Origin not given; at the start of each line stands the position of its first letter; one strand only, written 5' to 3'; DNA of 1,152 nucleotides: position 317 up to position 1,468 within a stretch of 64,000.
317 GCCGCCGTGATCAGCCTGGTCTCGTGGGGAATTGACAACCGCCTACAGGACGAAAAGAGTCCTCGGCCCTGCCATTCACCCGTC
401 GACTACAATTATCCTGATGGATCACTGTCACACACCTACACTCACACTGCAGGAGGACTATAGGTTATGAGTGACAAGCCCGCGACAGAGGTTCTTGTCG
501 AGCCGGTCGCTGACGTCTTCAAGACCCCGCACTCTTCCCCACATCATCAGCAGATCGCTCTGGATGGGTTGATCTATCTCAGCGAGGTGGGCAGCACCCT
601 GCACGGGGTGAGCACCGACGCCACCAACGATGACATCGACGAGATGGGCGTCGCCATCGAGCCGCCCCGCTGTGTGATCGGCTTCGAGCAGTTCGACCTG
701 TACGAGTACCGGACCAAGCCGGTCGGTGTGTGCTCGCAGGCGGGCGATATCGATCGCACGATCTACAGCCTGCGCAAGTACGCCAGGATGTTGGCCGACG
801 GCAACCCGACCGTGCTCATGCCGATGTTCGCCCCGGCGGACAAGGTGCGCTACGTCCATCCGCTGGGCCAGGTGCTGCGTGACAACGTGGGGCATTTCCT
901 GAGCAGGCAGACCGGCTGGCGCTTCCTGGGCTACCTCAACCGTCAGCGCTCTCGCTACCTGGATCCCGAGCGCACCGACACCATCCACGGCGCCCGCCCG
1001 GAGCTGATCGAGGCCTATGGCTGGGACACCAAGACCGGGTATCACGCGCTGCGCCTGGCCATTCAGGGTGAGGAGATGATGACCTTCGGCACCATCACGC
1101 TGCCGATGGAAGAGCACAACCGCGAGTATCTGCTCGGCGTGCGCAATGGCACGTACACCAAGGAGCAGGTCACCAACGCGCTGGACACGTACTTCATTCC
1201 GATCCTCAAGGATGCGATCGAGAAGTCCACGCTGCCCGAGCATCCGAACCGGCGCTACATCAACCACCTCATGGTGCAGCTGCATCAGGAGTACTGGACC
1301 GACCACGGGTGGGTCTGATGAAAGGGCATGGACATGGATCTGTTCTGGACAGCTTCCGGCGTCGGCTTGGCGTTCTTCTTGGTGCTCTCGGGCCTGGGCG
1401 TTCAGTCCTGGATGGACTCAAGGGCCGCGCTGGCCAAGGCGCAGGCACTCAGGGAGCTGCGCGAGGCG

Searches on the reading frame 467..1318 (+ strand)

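Call 49: search_protein_families(library=pfam, proteins=[window:467-1318:+], max_evalue=0.01)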
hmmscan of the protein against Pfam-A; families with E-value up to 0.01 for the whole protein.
window:467-1318:+ (283 aa): 1 family
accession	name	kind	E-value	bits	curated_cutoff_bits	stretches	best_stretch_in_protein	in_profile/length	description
PF10127.15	RlaP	-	1.2e-43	150.1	23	1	34-271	19-249/249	RNA repair pathway DNA polymerase beta family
